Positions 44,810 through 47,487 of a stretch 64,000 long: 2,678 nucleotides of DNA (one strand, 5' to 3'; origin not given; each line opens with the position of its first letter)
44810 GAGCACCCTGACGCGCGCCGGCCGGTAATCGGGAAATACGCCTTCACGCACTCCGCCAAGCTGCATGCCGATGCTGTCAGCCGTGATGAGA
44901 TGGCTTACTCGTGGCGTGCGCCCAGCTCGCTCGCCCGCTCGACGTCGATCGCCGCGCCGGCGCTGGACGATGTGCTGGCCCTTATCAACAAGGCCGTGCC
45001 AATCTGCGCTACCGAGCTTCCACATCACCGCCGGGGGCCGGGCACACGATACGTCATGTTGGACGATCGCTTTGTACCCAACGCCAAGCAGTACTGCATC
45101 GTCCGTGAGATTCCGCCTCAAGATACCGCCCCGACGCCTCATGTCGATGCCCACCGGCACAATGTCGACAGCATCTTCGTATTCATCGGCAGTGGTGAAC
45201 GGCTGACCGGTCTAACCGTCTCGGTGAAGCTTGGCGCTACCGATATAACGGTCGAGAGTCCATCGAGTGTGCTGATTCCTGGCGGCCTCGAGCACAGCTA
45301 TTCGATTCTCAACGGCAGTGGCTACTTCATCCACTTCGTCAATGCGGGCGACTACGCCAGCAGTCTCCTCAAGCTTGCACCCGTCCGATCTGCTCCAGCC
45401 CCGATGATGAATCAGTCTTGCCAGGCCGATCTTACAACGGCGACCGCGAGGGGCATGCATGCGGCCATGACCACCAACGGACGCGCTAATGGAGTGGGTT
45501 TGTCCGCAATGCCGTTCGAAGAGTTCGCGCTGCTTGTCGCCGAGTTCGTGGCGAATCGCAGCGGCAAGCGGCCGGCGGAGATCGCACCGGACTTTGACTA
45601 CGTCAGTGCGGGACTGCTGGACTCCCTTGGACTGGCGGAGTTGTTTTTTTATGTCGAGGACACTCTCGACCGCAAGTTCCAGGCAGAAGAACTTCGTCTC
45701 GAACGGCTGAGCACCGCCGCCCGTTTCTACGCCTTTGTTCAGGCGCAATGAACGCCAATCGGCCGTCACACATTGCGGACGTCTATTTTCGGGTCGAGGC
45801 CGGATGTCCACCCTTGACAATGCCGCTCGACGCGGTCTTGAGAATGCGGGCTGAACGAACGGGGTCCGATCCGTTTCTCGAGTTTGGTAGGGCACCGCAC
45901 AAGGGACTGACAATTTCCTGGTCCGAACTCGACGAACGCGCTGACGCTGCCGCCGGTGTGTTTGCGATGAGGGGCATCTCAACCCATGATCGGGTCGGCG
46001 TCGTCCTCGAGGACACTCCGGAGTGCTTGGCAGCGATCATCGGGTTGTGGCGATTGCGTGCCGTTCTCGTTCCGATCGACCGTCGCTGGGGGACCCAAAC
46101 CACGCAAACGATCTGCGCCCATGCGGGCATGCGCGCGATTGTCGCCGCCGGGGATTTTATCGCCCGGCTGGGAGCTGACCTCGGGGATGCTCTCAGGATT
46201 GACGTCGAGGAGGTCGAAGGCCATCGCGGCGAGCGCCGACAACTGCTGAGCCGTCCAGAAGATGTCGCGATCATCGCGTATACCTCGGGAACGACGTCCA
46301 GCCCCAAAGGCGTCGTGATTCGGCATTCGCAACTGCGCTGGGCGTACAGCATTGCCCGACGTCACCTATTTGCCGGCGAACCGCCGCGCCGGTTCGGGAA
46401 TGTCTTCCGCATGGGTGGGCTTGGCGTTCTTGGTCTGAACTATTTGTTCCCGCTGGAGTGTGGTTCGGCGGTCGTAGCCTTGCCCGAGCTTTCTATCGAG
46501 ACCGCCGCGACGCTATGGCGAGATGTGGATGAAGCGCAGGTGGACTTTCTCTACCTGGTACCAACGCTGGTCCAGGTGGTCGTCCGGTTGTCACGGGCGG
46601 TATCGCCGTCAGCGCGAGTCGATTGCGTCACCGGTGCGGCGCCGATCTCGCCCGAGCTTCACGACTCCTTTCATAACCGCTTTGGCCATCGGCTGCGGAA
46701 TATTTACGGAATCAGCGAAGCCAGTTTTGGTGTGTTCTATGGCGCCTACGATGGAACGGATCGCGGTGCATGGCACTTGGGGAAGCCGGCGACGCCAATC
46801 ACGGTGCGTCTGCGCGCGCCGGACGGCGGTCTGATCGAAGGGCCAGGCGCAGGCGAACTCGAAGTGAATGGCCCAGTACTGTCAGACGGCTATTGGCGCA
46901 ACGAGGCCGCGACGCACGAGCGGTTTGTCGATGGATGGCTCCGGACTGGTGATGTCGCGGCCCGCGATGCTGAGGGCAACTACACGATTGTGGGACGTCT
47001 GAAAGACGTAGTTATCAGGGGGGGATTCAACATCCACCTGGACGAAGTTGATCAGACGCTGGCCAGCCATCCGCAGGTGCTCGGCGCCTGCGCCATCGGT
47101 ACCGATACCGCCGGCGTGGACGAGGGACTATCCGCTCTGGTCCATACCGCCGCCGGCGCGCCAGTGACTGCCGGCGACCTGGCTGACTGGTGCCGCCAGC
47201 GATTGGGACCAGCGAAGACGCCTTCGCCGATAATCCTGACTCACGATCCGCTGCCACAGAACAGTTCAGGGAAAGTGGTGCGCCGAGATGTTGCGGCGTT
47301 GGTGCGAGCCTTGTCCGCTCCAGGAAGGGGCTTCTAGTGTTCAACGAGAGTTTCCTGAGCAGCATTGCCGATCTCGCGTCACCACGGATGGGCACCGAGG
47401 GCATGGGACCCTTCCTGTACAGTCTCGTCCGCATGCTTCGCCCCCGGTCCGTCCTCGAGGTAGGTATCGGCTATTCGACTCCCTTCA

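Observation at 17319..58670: About 41-kb operon-like biosynthetic cluster with an enzyme set I cannot match to any described pathway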

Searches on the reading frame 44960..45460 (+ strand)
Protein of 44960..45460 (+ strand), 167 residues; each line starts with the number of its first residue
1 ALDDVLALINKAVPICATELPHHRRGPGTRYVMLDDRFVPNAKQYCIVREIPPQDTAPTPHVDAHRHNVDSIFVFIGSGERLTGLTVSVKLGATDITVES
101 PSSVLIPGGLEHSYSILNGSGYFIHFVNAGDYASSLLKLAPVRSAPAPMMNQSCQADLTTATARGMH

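Call 96: search_protein_families(library=pfam, proteins=[window:44960-45460:+], max_evalue=1)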
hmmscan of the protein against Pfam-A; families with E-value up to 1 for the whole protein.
window:44960-45460:+ (167 aa): 1 family
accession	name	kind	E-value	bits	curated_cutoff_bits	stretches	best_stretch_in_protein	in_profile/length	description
PF07883.17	Cupin_2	-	0.12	12.5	27.2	1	50-114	4-56/70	Cupin domain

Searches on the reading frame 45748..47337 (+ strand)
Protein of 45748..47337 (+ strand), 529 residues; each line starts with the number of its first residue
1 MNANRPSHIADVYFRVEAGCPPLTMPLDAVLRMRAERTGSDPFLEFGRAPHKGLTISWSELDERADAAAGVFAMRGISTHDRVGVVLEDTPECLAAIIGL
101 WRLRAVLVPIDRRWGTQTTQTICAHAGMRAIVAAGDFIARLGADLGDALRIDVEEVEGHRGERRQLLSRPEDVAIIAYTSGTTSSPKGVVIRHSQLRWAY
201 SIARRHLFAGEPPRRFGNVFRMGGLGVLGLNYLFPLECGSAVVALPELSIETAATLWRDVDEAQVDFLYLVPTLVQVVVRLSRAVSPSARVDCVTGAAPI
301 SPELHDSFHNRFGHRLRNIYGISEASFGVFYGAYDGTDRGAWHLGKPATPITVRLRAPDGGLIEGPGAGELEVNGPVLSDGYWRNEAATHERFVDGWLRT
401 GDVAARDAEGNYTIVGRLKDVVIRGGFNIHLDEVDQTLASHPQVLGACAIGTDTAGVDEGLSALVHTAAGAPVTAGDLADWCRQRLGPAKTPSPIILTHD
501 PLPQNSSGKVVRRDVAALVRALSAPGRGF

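Call 5: search_protein_families(library=pfam, proteins=[window:45748-47337:+], max_evalue=0.001)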
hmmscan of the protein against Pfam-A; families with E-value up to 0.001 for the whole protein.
window:45748-47337:+ (529 aa): 2 families
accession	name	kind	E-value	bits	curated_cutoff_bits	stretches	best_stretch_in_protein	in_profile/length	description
PF00501.34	AMP-binding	-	1.8e-54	185.4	29.9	1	33-383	3-384/384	AMP-binding enzyme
PF13193.12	AMP-binding_C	-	1.2e-08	36.2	24.5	1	433-509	1-76/76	AMP-binding enzyme C-terminal domain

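Call 9: search_protein_families(library=ncbifam, proteins=[window:45748-47337:+], max_evalue=0.01)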
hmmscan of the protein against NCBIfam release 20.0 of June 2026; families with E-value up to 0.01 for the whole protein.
window:45748-47337:+ (529 aa): 107 families (the best 25 are shown)
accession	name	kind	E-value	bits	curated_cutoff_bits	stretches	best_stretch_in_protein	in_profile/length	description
NF004837.0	PRK06187.1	subfamily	6e-72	242.6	476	2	167-515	166-518/531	long-chain-fatty-acid--CoA ligase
NF004114.0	PRK05605.1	equivalog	4.9e-56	190.2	766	2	166-519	216-569/575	long-chain-fatty-acid--CoA ligase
TIGR01733.1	AA-adenyl-dom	subfamily_domain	1e-53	182.6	317.4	1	57-448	1-408/409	amino acid adenylation domain-containing protein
NF005801.1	PRK07656.1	equivalog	2.4e-53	181.5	657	1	54-514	25-498/500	FadD3 family acyl-CoA ligase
NF005702.0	PRK07514.1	subfamily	1.1e-52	179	558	1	29-512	7-493/506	malonyl-CoA synthase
NF005307.0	PRK06839.1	equivalog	2.6e-50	171.5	748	1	60-519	32-493/496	o-succinylbenzoate--CoA ligase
NF004511.1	PRK05852.1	equivalog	2.8e-50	171.4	650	1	54-517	25-502/505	FadD7 family fatty acid--CoA ligase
NF006182.0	PRK08316.1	subfamily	6.9e-50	170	663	1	53-515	34-513/523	fatty acyl-CoA synthetase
NF005858.0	PRK07787.1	subfamily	1.1e-49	169.2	575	1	58-516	29-469/471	acyl-CoA synthetase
NF004808.0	PRK06155.1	equivalog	2e-49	168.3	722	1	17-513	13-516/542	ATP-dependent acyl-CoA ligase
NF005714.0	PRK07529.1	subfamily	3.1e-48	164.6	632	2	168-514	215-571/640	acyl-CoA synthetase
NF004797.0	PRK06145.1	equivalog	9.7e-48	162.7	850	1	53-514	25-490/499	acyl-CoA synthetase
NF005676.0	PRK07470.1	equivalog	4.7e-47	160.8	774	1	25-517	20-527/544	acyl-CoA synthetase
NF005947.1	PRK08008.1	equivalog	4.9e-47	160.7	651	2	170-514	173-516/518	crotonobetaine/carnitine-CoA ligase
NF006181.0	PRK08314.1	subfamily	6.8e-47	160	705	2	161-514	194-549/563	long-chain-fatty-acid--CoA ligase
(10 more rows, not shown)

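Call 47: search_solved_structures(query=window:45748-47337:+, max_evalue=1e-20)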
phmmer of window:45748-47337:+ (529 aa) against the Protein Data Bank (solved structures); distinct sequences matched with E-value up to 1e-20: 78 (the best 60 are shown).
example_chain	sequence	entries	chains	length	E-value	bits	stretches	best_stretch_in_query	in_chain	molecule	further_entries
8weu_A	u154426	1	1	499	2.5e-46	161.7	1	50-515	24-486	Fatty-acyl-CoA synthase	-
8wev_A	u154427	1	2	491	2.6e-46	161.7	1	50-515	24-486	Feruloyl-CoA Synthetase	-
6mfy_A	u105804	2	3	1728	2.3e-45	158.6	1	55-513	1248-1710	Linear gramicidin synthase subunit A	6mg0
9be3_A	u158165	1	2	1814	2.7e-45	158.3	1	55-513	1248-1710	Linear gramicidin synthase subunit A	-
9be4_A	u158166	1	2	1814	2.7e-45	158.3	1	55-513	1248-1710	Linear gramicidin synthase subunit A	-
6mfz_A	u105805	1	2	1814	2.7e-45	158.3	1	55-513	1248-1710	Linear gramicidin synthase subunit A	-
9meh_A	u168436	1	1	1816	2.7e-45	158.3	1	55-513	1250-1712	Linear gramicidin synthase subunit A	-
6qjz_A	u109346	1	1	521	5.2e-41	144.2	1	56-516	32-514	oxalyl CoA-synthetase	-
5ie0_A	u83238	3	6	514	4.3e-37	131.3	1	143-516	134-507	Oxalate--CoA ligase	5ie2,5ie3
4fuq_A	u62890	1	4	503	4.8e-36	127.8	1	53-513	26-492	Malonyl CoA synthetase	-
4gxq_A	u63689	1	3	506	5.2e-36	127.7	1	53-512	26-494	Malonyl CoA synthetase, Benzoate-CoA ligase Chimeric protein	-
4fut_A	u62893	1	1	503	4e-35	124.8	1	53-512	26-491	Malonyl CoA synthetase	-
3r44_A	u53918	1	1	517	7.1e-34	120.7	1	36-513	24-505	fatty acyl CoA synthetase FADD13 (FATTY-ACYL-CoA SYNTHETASE)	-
4gxr_A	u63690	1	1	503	1.1e-33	120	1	53-512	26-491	Malonyl CoA synthetase, Benzoate-CoA ligase Chimeric protein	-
8ivi_A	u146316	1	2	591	2.9e-33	118.6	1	170-517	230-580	Medium/long-chain-fatty-acid--CoA ligase FadD8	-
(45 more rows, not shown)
